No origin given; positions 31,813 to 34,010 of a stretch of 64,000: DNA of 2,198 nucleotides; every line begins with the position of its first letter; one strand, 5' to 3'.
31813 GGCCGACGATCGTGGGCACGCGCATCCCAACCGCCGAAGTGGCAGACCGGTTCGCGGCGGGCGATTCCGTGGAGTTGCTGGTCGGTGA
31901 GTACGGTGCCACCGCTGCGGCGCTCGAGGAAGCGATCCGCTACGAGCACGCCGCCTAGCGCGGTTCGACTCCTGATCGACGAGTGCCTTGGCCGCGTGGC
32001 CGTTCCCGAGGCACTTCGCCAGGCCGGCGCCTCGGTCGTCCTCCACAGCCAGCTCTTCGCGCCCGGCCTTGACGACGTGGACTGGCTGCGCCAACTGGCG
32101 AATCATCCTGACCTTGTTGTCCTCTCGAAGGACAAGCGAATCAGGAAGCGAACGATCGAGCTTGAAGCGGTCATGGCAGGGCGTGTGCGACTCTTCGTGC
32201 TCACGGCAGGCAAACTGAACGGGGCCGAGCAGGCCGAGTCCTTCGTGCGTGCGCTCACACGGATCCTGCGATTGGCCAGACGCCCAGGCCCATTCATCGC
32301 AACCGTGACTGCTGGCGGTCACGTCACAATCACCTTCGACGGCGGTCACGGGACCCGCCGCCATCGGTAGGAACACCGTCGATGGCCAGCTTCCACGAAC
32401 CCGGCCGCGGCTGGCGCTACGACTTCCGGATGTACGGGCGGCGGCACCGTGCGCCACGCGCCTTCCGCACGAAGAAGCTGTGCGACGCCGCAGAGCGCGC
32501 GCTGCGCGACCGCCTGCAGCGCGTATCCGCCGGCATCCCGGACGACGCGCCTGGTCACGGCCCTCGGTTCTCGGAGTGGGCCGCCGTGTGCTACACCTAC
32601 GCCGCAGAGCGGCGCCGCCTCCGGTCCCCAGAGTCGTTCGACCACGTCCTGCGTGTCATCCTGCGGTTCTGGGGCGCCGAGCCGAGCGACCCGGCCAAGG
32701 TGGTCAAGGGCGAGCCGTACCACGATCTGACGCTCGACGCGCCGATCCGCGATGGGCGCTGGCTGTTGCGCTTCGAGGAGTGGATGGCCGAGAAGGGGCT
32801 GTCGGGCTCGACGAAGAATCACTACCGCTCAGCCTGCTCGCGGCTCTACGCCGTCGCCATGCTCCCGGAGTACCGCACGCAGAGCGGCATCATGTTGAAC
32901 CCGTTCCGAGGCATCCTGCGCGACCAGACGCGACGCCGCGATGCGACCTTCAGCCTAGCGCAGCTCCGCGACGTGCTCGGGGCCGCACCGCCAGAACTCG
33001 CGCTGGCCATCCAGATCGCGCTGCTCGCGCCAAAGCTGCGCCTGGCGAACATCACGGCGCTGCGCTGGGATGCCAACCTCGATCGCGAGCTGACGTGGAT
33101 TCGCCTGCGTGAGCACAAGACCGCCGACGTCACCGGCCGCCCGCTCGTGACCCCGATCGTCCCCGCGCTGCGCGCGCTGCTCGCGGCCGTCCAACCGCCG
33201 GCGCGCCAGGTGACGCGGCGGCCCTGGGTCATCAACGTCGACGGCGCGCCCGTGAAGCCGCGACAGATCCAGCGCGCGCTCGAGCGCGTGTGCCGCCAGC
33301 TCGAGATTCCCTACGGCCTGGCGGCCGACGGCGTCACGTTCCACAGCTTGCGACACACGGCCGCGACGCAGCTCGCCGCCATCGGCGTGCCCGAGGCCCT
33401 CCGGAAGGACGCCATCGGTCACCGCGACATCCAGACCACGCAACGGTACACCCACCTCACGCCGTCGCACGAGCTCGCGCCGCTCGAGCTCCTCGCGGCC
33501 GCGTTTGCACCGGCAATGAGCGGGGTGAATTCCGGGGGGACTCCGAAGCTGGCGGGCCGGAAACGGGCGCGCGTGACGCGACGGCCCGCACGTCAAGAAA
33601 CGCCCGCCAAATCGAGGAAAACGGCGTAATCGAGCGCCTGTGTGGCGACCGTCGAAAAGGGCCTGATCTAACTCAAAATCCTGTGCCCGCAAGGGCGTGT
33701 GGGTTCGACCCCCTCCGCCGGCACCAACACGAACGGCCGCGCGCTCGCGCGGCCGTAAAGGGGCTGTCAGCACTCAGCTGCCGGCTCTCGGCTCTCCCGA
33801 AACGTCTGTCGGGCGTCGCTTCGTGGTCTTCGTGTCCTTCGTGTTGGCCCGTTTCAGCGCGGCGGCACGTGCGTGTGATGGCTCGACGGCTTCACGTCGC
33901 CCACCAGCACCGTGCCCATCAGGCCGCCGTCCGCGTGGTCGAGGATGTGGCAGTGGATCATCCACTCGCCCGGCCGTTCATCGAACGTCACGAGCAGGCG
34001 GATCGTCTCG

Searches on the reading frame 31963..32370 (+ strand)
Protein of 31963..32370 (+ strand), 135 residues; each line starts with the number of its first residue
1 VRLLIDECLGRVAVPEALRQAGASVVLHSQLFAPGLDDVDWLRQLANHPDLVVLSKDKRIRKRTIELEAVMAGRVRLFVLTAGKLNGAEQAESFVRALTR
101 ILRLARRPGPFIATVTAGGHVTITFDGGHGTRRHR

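Call 3: search_protein_families(library=pfam, max_evalue=0.1, proteins=[window:31963-32367:+])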
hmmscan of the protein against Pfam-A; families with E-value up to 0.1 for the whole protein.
seq(135 aa): 5 families
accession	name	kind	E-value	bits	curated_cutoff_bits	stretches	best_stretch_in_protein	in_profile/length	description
PF18478.7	PIN_10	-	2.3e-18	66.5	26.2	1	2-81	2-83/84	PIN like domain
PF20395.3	CTD3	-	0.028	15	28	1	40-58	121-139/162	C-terminal domain 3 of the ABC-three component (ABC-3C) systems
PF18480.7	DUF5615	-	0.047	14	23.8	1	2-59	2-57/110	Domain of unknown function (DUF5615)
PF01927.22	Mut7-C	-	0.053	14.1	23.3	1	2-69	2-61/146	Mut7-C RNAse domain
PF13191.12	AAA_16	-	0.096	13.6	32.6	0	29-112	67-135/167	AAA ATPase domain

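Call 4: search_protein_families(library=padloc, max_evalue=0.1, proteins=[window:31963-32367:+])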
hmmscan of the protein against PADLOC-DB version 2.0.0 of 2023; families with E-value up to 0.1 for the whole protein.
seq(135 aa): 0 families

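Call 5: search_protein_families(library=phrogs, max_evalue=0.1, proteins=[window:31963-32367:+])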
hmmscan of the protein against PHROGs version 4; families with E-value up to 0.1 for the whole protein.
seq(135 aa): 0 families

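Call 28: search_protein_families(library=ncbifam, max_evalue=0.1, proteins=[window:31963-32370:+])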
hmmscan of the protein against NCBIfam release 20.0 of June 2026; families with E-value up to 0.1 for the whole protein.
window:31963-32370:+ (135 aa): 2 families
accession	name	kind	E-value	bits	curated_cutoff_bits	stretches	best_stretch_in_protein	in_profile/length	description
NF006070.0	PRK08213.1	subfamily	0.017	14.6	279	1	13-120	27-134/259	gluconate 5-dehydrogenase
TIGR01915.1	npdG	equivalog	0.098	12.6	149.8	0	48-101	157-207/220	NADPH-dependent F420 reductase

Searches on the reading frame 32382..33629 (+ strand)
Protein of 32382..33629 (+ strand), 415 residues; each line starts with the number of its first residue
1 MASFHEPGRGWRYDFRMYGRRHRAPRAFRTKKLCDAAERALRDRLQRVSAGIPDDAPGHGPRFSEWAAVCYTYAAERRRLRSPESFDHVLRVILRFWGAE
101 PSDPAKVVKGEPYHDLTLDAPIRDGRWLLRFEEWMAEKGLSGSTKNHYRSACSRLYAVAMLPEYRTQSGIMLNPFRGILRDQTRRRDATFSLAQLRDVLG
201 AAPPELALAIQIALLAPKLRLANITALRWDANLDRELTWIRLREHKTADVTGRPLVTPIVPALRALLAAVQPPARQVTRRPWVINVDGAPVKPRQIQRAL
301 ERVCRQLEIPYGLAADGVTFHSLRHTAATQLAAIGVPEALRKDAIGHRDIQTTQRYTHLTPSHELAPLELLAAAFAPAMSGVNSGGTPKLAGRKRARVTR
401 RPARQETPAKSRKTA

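Call 3: search_protein_families(library=pfam, max_evalue=0.1, proteins=[window:32382-33626:+])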
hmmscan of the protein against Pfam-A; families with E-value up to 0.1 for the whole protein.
seq(415 aa): 1 family
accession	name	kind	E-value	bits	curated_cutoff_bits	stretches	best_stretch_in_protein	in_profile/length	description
PF00589.27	Phage_integrase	-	1.2e-18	67.9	27.1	1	209-362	27-171/172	Phage integrase family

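Call 61: find_related_loci(query=window:32382-33629:+, collection=viral_contigs, flank=8000)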
Query window:32382-33629:+ (415 aa) in viral_contigs; peptide patterns used: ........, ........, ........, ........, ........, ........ (x = any residue, [..] = any of these).
7 stretches matched a pattern; 3 encode a relative of the query (tblastn E <= 1e-3); 3 distinct loci.
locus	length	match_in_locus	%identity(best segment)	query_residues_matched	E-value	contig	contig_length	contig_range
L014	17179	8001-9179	42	9-410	2e-84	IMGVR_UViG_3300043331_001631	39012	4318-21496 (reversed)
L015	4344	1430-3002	28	274-382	2e-7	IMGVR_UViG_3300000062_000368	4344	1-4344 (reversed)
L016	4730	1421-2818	36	318-382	3e-7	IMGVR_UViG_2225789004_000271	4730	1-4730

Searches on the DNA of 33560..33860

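Call 85: search_rna_families(source=window, start=33560, end=33860, threshold=evalue, max_evalue=1, show_alignments=1)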
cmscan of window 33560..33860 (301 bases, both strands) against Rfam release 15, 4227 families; matches with E-value up to 1: 1.
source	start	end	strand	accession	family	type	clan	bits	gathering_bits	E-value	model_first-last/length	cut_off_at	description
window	33691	33782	-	RF01702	Cyano-2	Gene; sRNA;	-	12.5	40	0.57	1-204/204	no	Cyano-2 RNA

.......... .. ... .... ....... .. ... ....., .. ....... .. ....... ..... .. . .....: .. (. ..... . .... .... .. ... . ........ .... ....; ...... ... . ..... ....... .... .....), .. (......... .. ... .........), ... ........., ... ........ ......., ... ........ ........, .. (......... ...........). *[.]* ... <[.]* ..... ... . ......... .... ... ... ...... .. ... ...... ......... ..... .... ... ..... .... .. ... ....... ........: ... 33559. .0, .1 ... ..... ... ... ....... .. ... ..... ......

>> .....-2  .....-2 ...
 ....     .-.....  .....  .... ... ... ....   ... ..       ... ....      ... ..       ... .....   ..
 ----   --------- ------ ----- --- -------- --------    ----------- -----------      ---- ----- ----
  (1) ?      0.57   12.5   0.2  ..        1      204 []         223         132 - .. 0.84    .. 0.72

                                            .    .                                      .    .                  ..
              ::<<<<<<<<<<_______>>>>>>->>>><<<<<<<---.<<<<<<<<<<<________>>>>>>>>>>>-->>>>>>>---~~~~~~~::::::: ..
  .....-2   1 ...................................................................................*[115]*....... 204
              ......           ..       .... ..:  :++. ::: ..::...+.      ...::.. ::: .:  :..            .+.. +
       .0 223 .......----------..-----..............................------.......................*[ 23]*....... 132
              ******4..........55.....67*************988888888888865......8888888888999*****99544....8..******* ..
